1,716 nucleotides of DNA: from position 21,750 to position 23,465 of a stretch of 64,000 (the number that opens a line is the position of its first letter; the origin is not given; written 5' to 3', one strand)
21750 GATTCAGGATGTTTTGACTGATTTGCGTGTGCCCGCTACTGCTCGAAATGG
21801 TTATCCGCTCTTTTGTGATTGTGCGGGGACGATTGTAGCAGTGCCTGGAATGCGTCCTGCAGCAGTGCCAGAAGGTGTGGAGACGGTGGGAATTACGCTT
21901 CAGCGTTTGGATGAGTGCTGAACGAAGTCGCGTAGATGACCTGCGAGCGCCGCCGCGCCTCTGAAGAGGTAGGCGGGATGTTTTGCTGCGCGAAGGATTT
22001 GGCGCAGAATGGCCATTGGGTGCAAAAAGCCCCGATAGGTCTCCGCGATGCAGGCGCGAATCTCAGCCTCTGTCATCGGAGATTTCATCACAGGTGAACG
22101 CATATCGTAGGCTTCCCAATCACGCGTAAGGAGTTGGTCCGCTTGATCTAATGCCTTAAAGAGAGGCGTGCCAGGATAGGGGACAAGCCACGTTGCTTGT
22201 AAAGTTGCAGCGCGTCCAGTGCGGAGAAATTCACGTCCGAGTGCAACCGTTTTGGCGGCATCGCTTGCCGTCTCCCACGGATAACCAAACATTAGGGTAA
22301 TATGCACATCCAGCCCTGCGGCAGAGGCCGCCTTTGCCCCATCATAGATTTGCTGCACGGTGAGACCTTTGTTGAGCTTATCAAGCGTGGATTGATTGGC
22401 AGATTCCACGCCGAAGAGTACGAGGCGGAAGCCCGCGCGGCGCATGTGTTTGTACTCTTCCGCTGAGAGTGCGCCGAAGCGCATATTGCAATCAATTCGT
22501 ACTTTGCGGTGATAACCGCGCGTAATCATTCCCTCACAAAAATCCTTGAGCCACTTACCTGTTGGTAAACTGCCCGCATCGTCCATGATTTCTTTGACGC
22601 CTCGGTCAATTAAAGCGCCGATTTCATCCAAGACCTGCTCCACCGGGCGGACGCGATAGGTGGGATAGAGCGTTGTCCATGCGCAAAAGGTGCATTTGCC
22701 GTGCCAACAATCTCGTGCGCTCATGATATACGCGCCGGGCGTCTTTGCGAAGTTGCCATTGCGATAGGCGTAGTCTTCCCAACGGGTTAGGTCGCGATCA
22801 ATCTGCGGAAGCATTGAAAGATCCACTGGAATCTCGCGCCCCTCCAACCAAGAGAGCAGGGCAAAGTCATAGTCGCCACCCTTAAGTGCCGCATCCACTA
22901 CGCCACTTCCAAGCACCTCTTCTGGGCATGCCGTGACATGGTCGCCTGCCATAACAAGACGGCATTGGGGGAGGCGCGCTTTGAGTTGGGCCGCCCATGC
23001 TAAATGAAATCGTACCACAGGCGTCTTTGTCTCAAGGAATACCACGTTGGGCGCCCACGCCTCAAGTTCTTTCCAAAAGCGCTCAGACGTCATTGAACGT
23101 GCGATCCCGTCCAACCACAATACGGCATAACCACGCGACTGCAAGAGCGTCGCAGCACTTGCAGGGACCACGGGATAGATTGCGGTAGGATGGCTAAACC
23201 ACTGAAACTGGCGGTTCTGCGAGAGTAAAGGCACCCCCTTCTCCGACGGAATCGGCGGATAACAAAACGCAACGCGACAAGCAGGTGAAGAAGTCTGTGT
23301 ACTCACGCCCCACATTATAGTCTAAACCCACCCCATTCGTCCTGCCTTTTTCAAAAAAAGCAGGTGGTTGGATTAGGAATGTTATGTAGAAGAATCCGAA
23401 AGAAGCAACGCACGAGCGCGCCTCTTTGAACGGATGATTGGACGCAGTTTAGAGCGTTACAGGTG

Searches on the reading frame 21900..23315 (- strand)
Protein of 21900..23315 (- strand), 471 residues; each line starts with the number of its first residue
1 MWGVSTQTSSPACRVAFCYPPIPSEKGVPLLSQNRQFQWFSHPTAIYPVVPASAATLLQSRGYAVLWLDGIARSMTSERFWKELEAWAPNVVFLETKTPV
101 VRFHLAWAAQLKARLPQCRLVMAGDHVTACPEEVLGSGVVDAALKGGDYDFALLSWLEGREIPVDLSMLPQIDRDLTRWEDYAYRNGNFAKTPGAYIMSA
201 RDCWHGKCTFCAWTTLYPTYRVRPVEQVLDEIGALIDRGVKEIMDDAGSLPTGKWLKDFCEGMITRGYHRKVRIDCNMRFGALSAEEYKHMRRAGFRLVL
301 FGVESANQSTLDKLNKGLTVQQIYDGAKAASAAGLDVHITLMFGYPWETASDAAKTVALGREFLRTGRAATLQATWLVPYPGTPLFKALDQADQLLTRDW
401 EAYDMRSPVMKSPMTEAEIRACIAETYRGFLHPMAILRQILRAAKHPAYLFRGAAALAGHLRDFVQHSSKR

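Call 103: search_protein_families(library=pfam, proteins=[window:21900-23315:-], max_evalue=0.00001)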
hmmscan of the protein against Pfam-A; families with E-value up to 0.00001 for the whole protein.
window:21900-23315:- (471 aa): 2 families
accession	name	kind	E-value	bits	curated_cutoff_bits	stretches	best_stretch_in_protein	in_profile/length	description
PF04055.27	Radical_SAM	-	6.1e-16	59.5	29.5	1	201-357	5-163/166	Radical SAM superfamily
PF02310.24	B12-binding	-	7.5e-06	26.2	32.1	0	54-146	20-112/121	B12 binding domain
